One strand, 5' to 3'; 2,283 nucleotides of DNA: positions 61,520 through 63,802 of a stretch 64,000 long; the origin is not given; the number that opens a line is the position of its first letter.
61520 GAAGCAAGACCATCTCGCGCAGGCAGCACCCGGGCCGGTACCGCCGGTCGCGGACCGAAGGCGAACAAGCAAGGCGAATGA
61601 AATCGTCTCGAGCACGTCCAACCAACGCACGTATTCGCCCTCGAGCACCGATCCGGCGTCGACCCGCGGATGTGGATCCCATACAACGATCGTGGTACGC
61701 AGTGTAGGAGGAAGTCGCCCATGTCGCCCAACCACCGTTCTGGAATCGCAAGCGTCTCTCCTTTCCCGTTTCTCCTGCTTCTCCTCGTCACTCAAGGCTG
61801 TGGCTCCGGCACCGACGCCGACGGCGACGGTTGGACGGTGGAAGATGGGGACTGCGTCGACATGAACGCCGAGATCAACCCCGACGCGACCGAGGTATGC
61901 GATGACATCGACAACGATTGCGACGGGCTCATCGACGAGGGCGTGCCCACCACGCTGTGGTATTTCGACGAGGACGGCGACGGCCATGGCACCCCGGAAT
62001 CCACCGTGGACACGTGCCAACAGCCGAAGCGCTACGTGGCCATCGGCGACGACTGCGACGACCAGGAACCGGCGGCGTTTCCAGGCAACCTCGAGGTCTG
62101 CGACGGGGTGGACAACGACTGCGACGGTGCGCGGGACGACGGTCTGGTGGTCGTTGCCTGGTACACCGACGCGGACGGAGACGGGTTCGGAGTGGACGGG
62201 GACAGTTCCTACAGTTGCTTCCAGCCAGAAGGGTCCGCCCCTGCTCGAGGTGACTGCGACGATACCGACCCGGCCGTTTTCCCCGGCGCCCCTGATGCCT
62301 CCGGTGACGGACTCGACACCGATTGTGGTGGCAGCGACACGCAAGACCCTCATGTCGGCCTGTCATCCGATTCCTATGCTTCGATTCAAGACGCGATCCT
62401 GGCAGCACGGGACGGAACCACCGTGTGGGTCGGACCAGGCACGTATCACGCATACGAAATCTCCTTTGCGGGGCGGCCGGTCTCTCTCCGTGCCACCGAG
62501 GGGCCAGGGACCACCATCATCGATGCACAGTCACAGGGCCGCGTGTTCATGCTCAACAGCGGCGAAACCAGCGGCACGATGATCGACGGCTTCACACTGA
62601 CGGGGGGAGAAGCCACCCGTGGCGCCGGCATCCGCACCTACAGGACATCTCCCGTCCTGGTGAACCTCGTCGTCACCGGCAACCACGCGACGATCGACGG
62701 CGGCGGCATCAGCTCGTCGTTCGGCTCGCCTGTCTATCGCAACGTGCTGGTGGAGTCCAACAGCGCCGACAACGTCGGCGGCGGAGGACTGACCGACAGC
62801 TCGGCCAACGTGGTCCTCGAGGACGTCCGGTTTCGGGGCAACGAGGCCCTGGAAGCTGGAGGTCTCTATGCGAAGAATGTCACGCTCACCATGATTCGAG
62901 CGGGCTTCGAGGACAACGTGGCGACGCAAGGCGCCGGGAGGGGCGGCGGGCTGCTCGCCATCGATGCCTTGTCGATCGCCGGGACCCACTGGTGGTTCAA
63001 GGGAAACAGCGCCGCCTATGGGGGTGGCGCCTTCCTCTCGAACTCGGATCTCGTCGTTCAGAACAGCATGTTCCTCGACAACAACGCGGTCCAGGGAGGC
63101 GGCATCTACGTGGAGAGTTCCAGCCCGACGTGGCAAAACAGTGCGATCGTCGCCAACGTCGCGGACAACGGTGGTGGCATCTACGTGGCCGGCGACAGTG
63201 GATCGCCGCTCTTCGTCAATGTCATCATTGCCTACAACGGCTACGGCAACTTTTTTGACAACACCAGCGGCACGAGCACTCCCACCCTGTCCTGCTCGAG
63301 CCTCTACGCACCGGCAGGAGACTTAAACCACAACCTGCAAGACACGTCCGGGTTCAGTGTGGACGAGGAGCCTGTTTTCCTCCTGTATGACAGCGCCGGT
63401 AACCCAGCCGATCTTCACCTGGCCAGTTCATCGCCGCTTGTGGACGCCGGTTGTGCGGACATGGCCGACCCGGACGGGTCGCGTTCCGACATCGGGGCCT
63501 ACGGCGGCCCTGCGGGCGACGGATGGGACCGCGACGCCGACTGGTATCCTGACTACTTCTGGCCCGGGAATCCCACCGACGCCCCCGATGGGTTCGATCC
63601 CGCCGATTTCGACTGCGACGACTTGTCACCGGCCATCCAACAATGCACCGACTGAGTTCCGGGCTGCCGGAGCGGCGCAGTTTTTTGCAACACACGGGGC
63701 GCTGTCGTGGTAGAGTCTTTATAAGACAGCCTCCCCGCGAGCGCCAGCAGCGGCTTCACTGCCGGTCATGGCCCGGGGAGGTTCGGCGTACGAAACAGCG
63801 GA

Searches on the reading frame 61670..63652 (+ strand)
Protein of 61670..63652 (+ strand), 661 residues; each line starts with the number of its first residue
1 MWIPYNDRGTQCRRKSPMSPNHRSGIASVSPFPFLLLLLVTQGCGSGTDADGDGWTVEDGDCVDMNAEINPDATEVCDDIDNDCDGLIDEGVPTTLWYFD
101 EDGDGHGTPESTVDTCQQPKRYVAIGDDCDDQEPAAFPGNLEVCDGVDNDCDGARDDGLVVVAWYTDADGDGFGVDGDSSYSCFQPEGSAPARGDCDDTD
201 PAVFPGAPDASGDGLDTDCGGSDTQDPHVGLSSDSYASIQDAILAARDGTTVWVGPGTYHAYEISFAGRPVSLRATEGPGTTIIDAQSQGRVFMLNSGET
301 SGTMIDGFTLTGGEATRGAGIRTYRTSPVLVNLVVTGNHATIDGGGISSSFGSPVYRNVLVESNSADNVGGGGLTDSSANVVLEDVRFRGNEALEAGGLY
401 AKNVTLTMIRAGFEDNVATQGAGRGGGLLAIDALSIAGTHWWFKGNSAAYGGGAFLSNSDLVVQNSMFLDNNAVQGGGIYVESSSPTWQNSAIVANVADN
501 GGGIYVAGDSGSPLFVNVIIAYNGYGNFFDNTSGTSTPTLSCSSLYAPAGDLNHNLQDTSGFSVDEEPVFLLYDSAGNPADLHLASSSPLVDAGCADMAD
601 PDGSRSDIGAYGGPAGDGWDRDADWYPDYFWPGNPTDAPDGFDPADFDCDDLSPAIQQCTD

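Call 56: search_protein_families(library=pfam, proteins=[window:61670-63652:+], max_evalue=0.001)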
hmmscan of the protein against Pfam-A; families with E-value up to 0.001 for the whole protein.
window:61670-63652:+ (661 aa): 3 families
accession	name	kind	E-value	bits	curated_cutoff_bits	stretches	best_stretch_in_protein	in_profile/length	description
PF11617.13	Cu-binding_MopE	-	2.2e-23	82.6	27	3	128-157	1-30/30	Putative metal-binding motif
PF13229.12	Beta_helix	-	8.9e-07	29.1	25.9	1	378-534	8-149/158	Right handed beta helix region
PF02415.23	Chlam_PMP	-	0.00088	19.7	20.6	0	332-349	1-18/19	Chlamydia polymorphic membrane protein (Chlamydia_PMP) repeat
